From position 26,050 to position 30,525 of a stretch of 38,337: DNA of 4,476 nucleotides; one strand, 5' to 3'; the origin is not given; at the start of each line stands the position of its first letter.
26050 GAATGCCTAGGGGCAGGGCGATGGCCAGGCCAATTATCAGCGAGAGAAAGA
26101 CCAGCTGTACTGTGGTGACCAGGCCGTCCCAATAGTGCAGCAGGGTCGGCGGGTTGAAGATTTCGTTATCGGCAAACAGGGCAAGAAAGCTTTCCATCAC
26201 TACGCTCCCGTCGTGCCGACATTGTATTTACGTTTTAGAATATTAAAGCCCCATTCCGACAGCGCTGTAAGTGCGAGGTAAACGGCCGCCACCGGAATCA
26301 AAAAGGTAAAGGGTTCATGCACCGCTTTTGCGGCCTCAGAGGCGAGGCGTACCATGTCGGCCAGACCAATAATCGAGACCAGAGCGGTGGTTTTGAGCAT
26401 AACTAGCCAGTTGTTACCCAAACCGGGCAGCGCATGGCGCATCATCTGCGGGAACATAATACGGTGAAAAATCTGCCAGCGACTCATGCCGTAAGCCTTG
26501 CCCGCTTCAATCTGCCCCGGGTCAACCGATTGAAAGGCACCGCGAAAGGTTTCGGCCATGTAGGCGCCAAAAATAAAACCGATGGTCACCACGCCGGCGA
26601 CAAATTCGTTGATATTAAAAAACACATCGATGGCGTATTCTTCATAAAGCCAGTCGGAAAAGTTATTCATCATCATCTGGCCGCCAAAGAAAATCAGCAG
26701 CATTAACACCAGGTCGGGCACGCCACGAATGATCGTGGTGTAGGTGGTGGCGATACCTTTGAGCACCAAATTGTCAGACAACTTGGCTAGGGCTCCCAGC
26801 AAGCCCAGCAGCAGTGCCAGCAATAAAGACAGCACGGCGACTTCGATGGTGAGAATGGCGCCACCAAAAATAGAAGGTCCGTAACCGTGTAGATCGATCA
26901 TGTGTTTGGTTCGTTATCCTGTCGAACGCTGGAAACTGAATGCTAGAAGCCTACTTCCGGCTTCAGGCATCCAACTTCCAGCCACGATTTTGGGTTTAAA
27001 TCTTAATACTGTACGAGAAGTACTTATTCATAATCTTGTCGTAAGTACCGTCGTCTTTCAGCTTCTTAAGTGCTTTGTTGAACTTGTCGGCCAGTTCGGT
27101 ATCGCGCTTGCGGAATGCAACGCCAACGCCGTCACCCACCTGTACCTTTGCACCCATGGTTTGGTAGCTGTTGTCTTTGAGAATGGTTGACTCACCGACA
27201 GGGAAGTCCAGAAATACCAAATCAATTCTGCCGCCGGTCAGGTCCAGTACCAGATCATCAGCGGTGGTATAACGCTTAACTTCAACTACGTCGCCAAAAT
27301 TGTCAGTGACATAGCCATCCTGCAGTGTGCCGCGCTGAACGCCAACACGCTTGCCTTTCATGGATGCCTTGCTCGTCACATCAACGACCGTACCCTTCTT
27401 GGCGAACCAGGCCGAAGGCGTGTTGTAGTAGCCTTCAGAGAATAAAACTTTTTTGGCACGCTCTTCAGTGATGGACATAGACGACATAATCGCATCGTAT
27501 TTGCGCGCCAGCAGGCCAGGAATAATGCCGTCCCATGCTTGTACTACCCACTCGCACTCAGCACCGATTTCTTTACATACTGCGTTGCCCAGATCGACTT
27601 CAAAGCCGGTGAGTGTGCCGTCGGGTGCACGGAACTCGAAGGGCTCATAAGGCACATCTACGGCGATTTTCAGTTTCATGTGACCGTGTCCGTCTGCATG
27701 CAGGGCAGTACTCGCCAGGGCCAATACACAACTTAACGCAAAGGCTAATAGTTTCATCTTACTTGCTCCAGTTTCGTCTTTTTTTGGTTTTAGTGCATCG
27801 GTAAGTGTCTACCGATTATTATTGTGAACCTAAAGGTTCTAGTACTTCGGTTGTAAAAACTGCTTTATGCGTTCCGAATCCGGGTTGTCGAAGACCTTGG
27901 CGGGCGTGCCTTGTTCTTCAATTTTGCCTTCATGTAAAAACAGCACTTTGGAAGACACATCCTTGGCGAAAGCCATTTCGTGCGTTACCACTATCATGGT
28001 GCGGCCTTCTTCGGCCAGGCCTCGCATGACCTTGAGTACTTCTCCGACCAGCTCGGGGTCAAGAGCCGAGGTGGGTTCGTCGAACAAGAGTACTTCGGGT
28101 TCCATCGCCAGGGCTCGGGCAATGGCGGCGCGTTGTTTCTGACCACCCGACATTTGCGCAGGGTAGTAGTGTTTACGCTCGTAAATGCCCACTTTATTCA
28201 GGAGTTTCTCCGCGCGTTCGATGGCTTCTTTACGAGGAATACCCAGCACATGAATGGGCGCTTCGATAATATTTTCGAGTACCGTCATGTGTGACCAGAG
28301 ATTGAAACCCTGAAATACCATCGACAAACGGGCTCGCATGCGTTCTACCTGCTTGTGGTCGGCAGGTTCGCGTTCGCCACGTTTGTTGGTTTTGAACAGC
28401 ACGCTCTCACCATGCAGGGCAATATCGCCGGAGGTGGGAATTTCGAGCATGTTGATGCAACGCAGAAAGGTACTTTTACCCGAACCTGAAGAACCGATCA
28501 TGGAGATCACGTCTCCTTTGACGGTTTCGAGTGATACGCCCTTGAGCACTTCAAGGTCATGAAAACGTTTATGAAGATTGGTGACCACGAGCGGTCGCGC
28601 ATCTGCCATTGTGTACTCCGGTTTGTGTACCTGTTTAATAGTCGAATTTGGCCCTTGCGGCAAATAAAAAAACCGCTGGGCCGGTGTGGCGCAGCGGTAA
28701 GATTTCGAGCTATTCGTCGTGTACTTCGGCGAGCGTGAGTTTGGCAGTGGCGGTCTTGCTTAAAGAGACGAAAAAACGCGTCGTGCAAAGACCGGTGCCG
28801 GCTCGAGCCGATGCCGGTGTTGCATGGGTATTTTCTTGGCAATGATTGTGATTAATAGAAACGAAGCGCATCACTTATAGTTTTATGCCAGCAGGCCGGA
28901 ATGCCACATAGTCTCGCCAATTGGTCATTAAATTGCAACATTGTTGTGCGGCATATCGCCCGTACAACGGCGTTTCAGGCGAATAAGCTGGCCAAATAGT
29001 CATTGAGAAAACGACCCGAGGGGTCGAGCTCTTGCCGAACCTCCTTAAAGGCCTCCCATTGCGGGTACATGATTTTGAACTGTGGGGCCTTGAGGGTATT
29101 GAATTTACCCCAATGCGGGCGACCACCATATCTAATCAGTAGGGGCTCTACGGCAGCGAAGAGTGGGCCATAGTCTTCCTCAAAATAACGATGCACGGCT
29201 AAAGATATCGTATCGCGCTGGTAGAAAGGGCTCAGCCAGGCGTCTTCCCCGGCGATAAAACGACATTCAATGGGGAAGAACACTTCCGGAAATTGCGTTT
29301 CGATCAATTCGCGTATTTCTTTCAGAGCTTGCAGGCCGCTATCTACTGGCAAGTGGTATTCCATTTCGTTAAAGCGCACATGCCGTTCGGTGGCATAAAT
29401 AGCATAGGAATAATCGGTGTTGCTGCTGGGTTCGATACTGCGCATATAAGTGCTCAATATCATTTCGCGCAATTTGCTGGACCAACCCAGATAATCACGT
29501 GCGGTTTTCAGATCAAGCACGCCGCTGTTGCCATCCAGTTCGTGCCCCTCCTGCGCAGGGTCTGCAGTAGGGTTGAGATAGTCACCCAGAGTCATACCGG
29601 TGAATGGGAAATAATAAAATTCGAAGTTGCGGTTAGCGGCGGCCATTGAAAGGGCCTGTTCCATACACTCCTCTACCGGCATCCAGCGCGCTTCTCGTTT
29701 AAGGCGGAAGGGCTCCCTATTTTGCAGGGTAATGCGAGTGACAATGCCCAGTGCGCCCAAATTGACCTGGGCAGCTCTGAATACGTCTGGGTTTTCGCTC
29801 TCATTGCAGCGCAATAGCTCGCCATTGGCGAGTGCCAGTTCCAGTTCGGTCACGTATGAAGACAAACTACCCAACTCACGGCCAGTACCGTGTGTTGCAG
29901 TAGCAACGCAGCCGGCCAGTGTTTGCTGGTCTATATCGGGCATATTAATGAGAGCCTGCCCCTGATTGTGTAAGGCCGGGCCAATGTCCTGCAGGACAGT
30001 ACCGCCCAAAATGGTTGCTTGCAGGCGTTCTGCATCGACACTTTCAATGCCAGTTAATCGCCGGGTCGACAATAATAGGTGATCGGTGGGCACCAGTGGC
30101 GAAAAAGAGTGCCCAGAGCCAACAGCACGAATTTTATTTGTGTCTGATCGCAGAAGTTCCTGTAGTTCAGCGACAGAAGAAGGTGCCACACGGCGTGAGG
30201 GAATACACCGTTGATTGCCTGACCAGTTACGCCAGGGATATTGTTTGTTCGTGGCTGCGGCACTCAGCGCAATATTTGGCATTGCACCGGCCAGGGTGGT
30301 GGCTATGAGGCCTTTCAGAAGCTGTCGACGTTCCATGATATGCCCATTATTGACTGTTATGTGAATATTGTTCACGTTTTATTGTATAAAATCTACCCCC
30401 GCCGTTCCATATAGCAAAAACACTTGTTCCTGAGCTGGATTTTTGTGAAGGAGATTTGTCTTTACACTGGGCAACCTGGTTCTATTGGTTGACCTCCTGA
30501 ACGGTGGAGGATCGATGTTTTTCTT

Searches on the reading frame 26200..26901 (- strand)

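Call 96: search_protein_families(library=pfam, proteins=[window:26200-26901:-], max_evalue=0.00001)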
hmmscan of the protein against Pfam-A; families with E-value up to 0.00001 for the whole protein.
window:26200-26901:- (233 aa): 1 family
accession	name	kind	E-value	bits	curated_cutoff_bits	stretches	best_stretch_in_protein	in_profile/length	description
PF00528.27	BPD_transp_1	-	1.1e-24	87.7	26.4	1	33-226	5-182/184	Binding-protein-dependent transport system inner membrane component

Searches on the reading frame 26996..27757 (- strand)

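Call 96: search_protein_families(library=pfam, proteins=[window:26996-27757:-], max_evalue=0.00001)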
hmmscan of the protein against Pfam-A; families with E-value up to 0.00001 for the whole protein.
window:26996-27757:- (253 aa): 2 families
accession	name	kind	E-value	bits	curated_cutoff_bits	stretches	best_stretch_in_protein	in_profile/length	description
PF00497.25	SBP_bac_3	-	2.4e-42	144.3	26.4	1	29-248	1-131/132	Bacterial extracellular solute-binding proteins, family 3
PF10613.14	Lig_chan-Glu_bd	-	3.5e-07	30.8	30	1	60-119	53-111/115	Ligated ion channel L-glutamate- and glycine-binding site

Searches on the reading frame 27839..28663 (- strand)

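Call 96: search_protein_families(library=pfam, proteins=[window:27839-28663:-], max_evalue=0.00001)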
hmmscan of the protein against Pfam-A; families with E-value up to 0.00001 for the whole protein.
window:27839-28663:- (274 aa): 3 families
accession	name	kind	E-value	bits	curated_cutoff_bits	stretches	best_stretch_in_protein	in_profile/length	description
PF00005.33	ABC_tran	-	9.5e-34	117.4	25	1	40-199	1-137/137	ABC transporter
PF13304.12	AAA_21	-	3.6e-12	47.4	27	1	167-230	234-300/304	AAA domain, putative AbiEii toxin, Type IV TA system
PF02463.25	SMC_N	-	3.1e-07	30.5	40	1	51-237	25-206/220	RecF/RecN/SMC N terminal domain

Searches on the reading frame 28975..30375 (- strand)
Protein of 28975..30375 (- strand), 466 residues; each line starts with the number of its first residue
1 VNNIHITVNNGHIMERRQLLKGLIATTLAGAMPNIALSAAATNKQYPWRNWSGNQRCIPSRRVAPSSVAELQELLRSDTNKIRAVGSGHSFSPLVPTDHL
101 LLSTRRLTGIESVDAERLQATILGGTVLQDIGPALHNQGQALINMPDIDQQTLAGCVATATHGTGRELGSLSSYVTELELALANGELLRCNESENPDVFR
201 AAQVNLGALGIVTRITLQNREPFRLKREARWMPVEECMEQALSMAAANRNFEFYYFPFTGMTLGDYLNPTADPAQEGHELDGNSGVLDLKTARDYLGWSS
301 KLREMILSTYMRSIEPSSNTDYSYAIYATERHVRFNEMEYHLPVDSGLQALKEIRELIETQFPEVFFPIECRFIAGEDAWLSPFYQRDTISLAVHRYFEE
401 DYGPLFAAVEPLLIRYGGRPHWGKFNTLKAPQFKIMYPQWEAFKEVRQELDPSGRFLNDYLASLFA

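Call 96: search_protein_families(library=pfam, proteins=[window:28975-30375:-], max_evalue=0.00001)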
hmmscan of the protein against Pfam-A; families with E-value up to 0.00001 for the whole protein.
window:28975-30375:- (466 aa): 2 families
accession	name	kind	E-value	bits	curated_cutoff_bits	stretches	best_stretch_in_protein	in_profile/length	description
PF04030.19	ALO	-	8.7e-51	173.5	23.1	1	215-463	1-257/258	D-arabinono-1,4-lactone oxidase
PF01565.28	FAD_binding_4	-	8e-23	81.1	26.4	1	59-191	1-139/139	FAD binding domain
